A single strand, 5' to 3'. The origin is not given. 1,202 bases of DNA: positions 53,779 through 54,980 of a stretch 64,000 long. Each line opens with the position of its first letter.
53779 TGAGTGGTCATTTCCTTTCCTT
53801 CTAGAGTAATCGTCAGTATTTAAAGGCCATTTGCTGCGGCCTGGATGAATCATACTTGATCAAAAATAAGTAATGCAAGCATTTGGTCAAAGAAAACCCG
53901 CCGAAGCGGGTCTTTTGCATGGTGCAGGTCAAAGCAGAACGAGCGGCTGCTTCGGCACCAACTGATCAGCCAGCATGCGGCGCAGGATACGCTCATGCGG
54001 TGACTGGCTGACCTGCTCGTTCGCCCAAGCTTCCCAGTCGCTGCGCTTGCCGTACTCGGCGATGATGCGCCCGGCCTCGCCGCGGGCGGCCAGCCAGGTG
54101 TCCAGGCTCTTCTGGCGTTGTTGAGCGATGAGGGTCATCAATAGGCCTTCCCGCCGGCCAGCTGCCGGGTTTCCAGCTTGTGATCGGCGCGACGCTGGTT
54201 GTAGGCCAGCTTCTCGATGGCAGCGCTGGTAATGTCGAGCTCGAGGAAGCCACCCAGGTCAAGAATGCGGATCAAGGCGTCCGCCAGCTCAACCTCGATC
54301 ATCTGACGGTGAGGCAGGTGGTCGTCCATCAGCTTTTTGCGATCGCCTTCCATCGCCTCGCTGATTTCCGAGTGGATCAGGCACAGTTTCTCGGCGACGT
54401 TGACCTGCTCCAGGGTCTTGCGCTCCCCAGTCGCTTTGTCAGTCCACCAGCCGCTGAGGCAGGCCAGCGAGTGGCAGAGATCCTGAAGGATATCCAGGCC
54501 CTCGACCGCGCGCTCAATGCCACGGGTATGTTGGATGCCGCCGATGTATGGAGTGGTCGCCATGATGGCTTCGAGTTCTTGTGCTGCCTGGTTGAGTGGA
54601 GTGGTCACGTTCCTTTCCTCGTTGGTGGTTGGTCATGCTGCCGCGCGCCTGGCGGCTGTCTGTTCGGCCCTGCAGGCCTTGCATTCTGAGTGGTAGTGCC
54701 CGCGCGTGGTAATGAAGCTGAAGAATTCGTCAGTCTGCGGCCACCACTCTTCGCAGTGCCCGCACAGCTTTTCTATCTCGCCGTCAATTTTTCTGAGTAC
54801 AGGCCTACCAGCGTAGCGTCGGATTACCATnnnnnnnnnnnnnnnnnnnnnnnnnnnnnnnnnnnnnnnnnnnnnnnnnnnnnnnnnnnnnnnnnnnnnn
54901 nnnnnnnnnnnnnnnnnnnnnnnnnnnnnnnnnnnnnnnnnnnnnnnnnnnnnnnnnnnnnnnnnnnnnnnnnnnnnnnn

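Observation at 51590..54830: Leftward six-gene moron cluster inserted between terminase and portal genes (secreted protein, SprT-like metalloprotease, MazG-like NTP pyrophosphohydrolase, zinc-finger protein)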

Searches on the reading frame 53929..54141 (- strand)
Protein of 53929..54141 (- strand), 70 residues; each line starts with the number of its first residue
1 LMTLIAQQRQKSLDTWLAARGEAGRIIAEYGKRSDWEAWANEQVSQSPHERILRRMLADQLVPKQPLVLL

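Call 3: search_protein_families(library=pfam, proteins=[window:53929-54141:-], max_evalue=0.01)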
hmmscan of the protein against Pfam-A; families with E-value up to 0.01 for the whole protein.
window:53929-54141:- (70 aa): 0 families

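Call 4: search_protein_families(library=phrogs, proteins=[window:53929-54141:-], max_evalue=0.001)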
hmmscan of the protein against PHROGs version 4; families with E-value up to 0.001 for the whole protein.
window:53929-54141:- (70 aa): 0 families

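Call 6: search_protein_families(library=ncbifam, proteins=[window:53929-54141:-], max_evalue=0.01)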
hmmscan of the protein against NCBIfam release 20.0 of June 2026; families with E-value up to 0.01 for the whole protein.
window:53929-54141:- (70 aa): 0 families

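Call 71: search_protein_families(library=padloc, proteins=[window:53929-54141:-], max_evalue=0.01)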
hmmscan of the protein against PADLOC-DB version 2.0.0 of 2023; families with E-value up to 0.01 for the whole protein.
window:53929-54141:- (70 aa): 0 families

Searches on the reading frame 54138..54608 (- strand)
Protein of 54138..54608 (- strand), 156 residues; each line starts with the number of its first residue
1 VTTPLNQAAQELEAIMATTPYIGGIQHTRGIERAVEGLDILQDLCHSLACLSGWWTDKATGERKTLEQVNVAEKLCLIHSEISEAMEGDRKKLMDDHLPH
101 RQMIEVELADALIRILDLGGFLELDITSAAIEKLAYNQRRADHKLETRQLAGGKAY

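Call 3: search_protein_families(library=pfam, proteins=[window:54138-54608:-], max_evalue=0.01)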
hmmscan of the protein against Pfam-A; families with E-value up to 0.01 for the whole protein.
window:54138-54608:- (156 aa): 0 families

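Call 4: search_protein_families(library=phrogs, proteins=[window:54138-54608:-], max_evalue=0.001)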
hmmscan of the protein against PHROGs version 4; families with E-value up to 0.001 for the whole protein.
window:54138-54608:- (156 aa): 4 families
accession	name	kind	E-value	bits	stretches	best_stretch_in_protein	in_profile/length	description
phrog_5658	-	other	1.4e-61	210.1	1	30-156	296-421/421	pyrophosphatase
phrog_6945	-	unknown function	4.4e-28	99.5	1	53-154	170-268/270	-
phrog_3301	-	other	8.7e-22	78.8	1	28-143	40-163/169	pyrophosphatase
phrog_9236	-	other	9.9e-11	42.8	1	62-128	20-109/191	pyrophosphatase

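Call 6: search_protein_families(library=ncbifam, proteins=[window:54138-54608:-], max_evalue=0.01)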
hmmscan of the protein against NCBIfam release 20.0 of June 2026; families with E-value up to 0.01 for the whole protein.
window:54138-54608:- (156 aa): 0 families

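Call 29: search_solved_structures(query=window:54138-54608:-, max_evalue=1, show_alignments=2)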
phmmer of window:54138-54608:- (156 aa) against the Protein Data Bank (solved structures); distinct sequences matched with E-value up to 1: 1.
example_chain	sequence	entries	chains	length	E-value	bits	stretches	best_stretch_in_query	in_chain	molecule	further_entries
7ody_A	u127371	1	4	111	0.024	18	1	105-142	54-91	MazG-like pyrophosphohydrolase (MazZ)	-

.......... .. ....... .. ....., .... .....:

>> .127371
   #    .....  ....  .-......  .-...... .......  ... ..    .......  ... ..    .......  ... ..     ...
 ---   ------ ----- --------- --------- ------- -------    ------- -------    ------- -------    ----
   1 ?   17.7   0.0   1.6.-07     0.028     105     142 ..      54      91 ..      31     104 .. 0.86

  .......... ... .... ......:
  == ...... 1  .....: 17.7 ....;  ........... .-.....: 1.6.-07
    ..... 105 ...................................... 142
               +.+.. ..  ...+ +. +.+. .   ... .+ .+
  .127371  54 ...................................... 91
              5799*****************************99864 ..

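Call 71: search_protein_families(library=padloc, proteins=[window:54138-54608:-], max_evalue=0.01)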
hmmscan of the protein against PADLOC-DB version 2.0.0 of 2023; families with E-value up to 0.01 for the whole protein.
window:54138-54608:- (156 aa): 0 families

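Call 78: search_dna_similar(query=window:54138-54608:-, collection=phages, mode=protein, max_rows=30, rows=spread)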
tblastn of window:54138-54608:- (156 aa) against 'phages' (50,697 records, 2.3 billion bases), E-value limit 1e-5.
Records with a match: 282; places in all: 282; records where one place covers at least 80% of the query: 72.
Best place of each record, by identity: 60-80% 4; <60% 278.
By first word of the organism name: Pseudomonas 182; Vibrio 27; Burkholderia 13; Rhizobium 9; Escherichia 6; Klebsiella 6; Proteus 5; Alteromonas 4; Serratia 3; Stenotrophomonas 3; and 19 more.
By host as written in the record: Pseudomonas aeruginosa 53; Pseudomonas aeruginosa PAO1 25; - 23; Pseudomonas syringae pv. actinidiae 18; Pseudomonas aeruginosa PAK 10; Pseudomonas syringae pv. porri LMG 28495 8; Burkholderia sp. 5; Pseudomonas sp. 4; and 91 more.
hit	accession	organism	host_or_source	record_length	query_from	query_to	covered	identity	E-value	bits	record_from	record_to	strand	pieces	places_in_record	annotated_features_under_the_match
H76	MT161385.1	Xanthomonas phage FoX4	Xanthomonas campestris pv. campestris ...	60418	1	155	99%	49.7%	2e-39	146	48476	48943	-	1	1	hypothetical protein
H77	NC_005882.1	Burkholderia phage BcepMu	-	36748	32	155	79%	54.8%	4e-33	128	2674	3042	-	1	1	pyrophosphatase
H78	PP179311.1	Pseudomonas phage Pyxpy02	Pseudomonas syringae 19B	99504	31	154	79%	54.4%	2e-33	129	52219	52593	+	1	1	putative pyrophosphatase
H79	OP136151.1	Escherichia phage Pondi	Escherichia coli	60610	40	156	75%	56.4%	1e-28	115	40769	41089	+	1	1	hypothetical protein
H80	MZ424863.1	Proteus phage vB_PmiM_ZX7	Proteus mirabilis YV2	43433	41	156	74%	56.0%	1e-30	121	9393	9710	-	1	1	none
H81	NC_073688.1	Pseudomonas phage phiPsa315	Pseudomonas syringae pv. actinidiae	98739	31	154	79%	51.2%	9e-32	124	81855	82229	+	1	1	hypothetical protein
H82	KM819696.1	Proteus phage PM 93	Proteus mirabilis strain 824 (LMMB ...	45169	53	156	67%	59.6%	6e-29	116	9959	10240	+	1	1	none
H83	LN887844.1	Pseudomonas phage VCM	-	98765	31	154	79%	48.8%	2e-27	111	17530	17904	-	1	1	hypothetical protein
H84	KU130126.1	Pseudomonas phage vB_PsyM_KIL1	Pseudomonas syringae pv. porri LMG 28495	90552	31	154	79%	48.0%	4e-26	108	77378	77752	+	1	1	putative pyrophosphatase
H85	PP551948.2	Pseudomonas phage UNO-G1W1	Pseudomonas fluorescens Migula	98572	40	154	74%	51.7%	1e-28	115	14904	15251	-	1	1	pyrophosphatase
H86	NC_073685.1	Pseudomonas phage phiPsa347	Pseudomonas syringae pv. actinidiae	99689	31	154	79%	47.2%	4e-28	114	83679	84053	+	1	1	hypothetical protein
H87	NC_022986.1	Pseudomonas phage PAK_P4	Pseudomonas aeruginosa PAK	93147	25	154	83%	44.6%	1e-23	101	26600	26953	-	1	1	hypothetical protein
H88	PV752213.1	Pseudomonas phage vB_PaeM_ZGC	Pseudomonas aeruginosa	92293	25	154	83%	43.8%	1e-22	99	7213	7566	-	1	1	hypothetical protein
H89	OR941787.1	Pseudomonas phage PJNP029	Pseudomonas aeruginosa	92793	25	154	83%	43.8%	1e-22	98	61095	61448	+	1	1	hypothetical protein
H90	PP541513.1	Pseudomonas phage IQPL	Pseudomonas aeruginosa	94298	25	154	83%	43.8%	2e-22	98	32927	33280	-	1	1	hypothetical protein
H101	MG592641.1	Vibrio phage 1.273.O._10N.286.54.C7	Vibrio cyclitrophicus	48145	41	156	74%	32.8%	1e-14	76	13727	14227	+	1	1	hypothetical protein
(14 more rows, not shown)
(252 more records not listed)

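Call 108: get_annotated_region(hit=H76, flank=1500)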
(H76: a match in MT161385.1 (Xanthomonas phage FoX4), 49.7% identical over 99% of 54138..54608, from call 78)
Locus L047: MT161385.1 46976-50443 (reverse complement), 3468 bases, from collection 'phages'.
description: Xanthomonas phage FoX4, complete genome.
organism: Xanthomonas phage FoX4 (NCBI taxid 2723900)
taxonomy: Viruses; Duplodnaviria; Heunggongvirae; Uroviricota; Caudoviricetes; Foxquatrovirus; Foxquatrovirus fox4
host: Xanthomonas campestris pv. campestris GBBC 1412; source: soil; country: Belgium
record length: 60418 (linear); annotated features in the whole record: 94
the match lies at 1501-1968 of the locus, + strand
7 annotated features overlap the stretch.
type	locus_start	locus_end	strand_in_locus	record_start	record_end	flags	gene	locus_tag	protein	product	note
CDS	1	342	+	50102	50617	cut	-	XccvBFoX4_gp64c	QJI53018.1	hypothetical protein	-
CDS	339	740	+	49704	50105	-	-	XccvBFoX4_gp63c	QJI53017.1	hypothetical protein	-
CDS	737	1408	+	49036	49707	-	-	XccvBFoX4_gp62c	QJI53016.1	hypothetical protein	-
CDS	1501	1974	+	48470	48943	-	-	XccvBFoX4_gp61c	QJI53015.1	hypothetical protein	Phage protein (ACLAME 992)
CDS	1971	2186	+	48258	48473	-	-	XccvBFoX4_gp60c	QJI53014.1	hypothetical protein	-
CDS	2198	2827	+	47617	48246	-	-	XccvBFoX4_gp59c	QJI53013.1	hypothetical protein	-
CDS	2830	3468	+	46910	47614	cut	-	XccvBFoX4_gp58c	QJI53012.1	hypothetical protein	-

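Call 109: get_annotated_region(hit=H77, flank=1500)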
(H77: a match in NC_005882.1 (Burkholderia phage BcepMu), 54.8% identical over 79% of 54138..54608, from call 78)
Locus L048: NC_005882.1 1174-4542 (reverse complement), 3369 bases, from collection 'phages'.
description: Burkholderia cenocepacia phage BcepMu, complete genome.
organism: Burkholderia phage BcepMu (NCBI taxid 2881392)
taxonomy: Viruses; Duplodnaviria; Heunggongvirae; Uroviricota; Caudoviricetes; Bcepmuvirus; Bcepmuvirus bcepMu
host: -; source: -; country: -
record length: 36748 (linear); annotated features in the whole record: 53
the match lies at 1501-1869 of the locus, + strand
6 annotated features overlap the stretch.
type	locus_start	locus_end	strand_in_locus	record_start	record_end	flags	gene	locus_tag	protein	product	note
CDS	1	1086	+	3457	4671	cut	-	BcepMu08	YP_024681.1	DNA transposition protein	exe/ eha type II secretion pathway subunit; supported by IST data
CDS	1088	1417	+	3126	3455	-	-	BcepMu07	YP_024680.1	gp07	-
CDS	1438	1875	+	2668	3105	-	-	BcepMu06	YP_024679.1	pyrophosphatase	conserved protein; supported by IST data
CDS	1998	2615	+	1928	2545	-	-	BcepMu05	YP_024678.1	DUF3164 family protein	conserved protein; supported by IST data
CDS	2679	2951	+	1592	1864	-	-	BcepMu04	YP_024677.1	DNA binding protein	HU DNA binding protein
CDS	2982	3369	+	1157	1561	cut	-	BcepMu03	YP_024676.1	hypothetical protein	single-stranded DNA binding protein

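Call 110: get_annotated_region(hit=H78, flank=1500)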
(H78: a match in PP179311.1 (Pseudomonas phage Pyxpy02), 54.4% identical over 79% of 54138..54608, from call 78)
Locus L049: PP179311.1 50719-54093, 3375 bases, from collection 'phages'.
description: Pseudomonas phage Pyxpy02, complete genome.
organism: Pseudomonas phage Pyxpy02 (NCBI taxid 3138547)
taxonomy: Viruses
host: Pseudomonas syringae 19B; source: apricot soil; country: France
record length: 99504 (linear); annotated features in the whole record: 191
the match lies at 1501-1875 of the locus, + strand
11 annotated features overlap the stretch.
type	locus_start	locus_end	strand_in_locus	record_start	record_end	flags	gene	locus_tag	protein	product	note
CDS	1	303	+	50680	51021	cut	-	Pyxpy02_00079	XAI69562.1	hypothetical protein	-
CDS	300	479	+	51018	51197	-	-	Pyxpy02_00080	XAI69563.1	hypothetical protein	-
CDS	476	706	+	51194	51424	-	-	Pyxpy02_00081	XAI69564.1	glutaredoxin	[Pseudomonas phage VCM]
CDS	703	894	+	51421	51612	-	-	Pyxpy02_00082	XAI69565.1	hypothetical protein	-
CDS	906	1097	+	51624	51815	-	-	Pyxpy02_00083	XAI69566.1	hypothetical protein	-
CDS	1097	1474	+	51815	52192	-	-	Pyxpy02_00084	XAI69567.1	hypothetical protein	-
CDS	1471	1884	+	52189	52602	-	-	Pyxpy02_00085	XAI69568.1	putative pyrophosphatase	[Pseudomonas phage vB_PsyM_KIL1]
CDS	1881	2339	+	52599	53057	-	-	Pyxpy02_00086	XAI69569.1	hypothetical protein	-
CDS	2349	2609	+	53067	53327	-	-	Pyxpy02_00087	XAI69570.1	hypothetical protein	-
CDS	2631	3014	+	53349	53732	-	-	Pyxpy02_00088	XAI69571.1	hypothetical protein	-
CDS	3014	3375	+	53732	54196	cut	-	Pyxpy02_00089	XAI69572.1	hypothetical protein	-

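Call 111: get_annotated_region(hit=H87, flank=1500)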
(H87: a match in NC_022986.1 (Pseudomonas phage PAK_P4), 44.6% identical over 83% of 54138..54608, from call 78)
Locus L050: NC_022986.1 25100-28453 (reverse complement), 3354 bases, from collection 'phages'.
description: Pseudomonas phage PAK_P4, complete genome.
organism: Pseudomonas phage PAK_P4 (NCBI taxid 1327966)
taxonomy: Viruses; Duplodnaviria; Heunggongvirae; Uroviricota; Caudoviricetes; Pakpunavirus; Pakpunavirus PAKP4
host: Pseudomonas aeruginosa PAK; source: -; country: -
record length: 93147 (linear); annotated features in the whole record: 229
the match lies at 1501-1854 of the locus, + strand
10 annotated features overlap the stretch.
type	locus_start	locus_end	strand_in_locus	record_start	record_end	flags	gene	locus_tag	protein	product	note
CDS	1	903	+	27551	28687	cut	-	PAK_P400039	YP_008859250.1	RNA ligase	putative RNA ligase; Region: PHA02142, Region: RNA_ligase; cl19220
CDS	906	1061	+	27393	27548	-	-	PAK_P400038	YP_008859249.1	hypothetical protein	-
CDS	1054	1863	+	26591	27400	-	-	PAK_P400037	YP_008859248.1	hypothetical protein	Nucleoside Triphosphate Pyrophosphohydrolase MazG-like domain found in a group of uncharacterized proteins from ...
CDS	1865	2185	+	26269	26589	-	-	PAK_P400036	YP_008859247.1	hypothetical protein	-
CDS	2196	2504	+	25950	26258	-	-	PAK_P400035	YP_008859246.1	hypothetical protein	-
regulatory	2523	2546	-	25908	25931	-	-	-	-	terminator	putative terminator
CDS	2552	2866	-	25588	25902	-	-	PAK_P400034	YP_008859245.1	hypothetical protein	chromosome segregation protein SMC, primarily archaeal type; Region: SMC_prok_A; TIGR02169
CDS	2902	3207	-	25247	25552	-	-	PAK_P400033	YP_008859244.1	hypothetical protein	-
CDS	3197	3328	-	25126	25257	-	-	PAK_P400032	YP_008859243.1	Rz-like spanin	-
CDS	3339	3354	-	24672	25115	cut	-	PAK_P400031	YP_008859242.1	Rz-like spanin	Intermediate filament protein; Region: Filament; pfam00038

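Call 112: get_annotated_region(hit=H101, flank=1500)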
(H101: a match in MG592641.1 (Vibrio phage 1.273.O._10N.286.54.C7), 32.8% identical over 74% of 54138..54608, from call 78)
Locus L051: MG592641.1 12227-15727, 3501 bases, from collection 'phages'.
description: Vibrio phage 1.273.O._10N.286.54.C7, partial genome.
organism: Vibrio phage 1.273.O._10N.286.54.C7 (NCBI taxid 1881275)
taxonomy: Viruses; Duplodnaviria; Heunggongvirae; Uroviricota; Caudoviricetes
host: Vibrio cyclitrophicus; source: iron chloride precipitation of 0.2um-filtered seawater, resuspended in oxalate solution; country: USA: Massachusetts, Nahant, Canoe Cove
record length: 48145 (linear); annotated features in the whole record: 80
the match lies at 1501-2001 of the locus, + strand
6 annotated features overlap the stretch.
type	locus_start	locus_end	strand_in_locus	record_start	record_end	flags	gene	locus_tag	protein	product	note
CDS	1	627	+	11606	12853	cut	-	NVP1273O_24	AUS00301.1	metallo-dependent phosphatase-like protein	NVP1273O_24; aclame_best_match:protein:proph:162344; tara_best_match:OM-RGC.v1.003180617; ...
CDS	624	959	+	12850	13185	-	-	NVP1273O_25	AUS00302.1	hypothetical protein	NVP1273O_25; aclame_best_match:protein:proph:184162; tara_best_match:OM-RGC.v1.029675902; ...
CDS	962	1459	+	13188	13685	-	-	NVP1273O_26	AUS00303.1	hypothetical protein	NVP1273O_26; cvp_best_match:NCBI_PEP_346223381; pog:POG2062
CDS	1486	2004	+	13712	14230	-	-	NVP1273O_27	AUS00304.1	hypothetical protein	NVP1273O_27; aclame_best_match:protein:vir:3112; tara_best_match:OM-RGC.v1.019773186; cvp_best_match:RF_PEP_21234384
CDS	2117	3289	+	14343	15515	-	-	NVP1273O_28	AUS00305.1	coil containing protein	NVP1273O_28; aclame_best_match:protein:proph:166207; tara_best_match:OM-RGC.v1.003640353; ...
CDS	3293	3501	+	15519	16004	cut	-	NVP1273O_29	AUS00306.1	hypothetical protein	NVP1273O_29; tara_best_match:OM-RGC.v1.022476539; cvp_best_match:RF_PEP_197085642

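Call 114: search_solved_structures(query=A4, max_evalue=1, show_alignments=2)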
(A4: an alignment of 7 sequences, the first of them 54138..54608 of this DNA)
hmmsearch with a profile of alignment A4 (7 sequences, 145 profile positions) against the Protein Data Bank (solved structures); distinct sequences matched with E-value up to 1: 5.
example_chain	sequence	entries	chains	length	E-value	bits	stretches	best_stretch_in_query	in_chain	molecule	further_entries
7ody_A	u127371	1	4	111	0.0014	21.8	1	95-133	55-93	MazG-like pyrophosphohydrolase (MazZ)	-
6sqw_A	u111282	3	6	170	0.085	16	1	90-129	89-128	dCTP pyrophosphatase 1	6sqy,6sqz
2a3q_A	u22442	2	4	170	0.085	16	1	90-129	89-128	hypothetical protein | Protein RS21-C6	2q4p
4lgc_A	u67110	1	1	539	0.38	13.8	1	62-94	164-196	Bile acid-coenzyme A ligase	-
7mu5_A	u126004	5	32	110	0.67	13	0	90-129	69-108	dCTP pyrophosphatase 1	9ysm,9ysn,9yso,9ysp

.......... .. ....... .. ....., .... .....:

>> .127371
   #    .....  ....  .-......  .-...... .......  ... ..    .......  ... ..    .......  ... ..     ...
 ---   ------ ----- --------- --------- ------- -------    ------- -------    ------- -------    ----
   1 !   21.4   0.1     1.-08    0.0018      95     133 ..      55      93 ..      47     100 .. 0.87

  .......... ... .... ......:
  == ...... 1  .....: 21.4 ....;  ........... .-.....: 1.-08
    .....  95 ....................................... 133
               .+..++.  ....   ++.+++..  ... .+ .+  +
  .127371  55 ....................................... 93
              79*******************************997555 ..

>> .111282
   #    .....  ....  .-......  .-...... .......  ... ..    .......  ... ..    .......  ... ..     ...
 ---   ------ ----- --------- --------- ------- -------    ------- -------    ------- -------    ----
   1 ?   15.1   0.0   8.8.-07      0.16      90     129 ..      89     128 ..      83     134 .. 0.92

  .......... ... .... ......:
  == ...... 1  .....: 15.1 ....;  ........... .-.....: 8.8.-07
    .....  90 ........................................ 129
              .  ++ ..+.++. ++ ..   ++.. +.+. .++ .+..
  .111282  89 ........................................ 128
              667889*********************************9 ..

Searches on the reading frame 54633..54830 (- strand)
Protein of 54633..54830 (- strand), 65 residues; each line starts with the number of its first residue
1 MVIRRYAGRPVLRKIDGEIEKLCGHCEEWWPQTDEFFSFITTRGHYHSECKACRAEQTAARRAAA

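Call 3: search_protein_families(library=pfam, proteins=[window:54633-54830:-], max_evalue=0.01)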
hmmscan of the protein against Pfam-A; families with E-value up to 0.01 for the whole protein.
window:54633-54830:- (65 aa): 0 families

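Call 4: search_protein_families(library=phrogs, proteins=[window:54633-54830:-], max_evalue=0.001)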
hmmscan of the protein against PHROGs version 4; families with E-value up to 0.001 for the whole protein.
window:54633-54830:- (65 aa): 4 families
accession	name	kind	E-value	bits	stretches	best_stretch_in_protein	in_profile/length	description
phrog_3273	-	unknown function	4.5e-12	46.9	1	19-64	21-67/75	-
phrog_12813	-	unknown function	5.7e-05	24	1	12-63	147-195/199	-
phrog_2255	-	DNA, RNA and nucleotide metabolism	7.4e-05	23.3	1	12-63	45-94/211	HNH endonuclease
phrog_2633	-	DNA, RNA and nucleotide metabolism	0.00056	21.1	1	18-63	11-55/142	endonuclease VII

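Call 6: search_protein_families(library=ncbifam, proteins=[window:54633-54830:-], max_evalue=0.01)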
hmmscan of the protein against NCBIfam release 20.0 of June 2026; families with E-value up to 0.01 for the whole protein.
window:54633-54830:- (65 aa): 0 families

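Call 71: search_protein_families(library=padloc, proteins=[window:54633-54830:-], max_evalue=0.01)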
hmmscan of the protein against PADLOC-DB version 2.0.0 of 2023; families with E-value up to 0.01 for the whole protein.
window:54633-54830:- (65 aa): 0 families

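Call 79: search_dna_similar(query=window:54633-54830:-, collection=phages, mode=protein, max_rows=30, rows=spread, max_evalue=0.001)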
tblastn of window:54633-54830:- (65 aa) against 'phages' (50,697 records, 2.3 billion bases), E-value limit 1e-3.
Records with a match: 3; places in all: 3; records where one place covers at least 80% of the query: 0.
Best place of each record, by identity: <60% 3.
By first word of the organism name: Pseudomonas 3.
By host as written in the record: Pseudomonas aeruginosa WH-SGI-V-07173 2; - 1.
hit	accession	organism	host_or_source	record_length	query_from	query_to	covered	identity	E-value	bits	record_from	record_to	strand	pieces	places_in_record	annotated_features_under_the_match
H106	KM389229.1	Pseudomonas phage F_TK1718sp/PAK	-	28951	11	49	60%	56.4%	2e-8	54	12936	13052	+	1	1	record has no annotation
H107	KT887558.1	Pseudomonas phage phi2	Pseudomonas aeruginosa WH-SGI-V-07173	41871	11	49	60%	53.8%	9e-8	52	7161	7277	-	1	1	none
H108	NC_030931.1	Pseudomonas phage phi2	Pseudomonas aeruginosa WH-SGI-V-07173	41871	11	49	60%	53.8%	9e-8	52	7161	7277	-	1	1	none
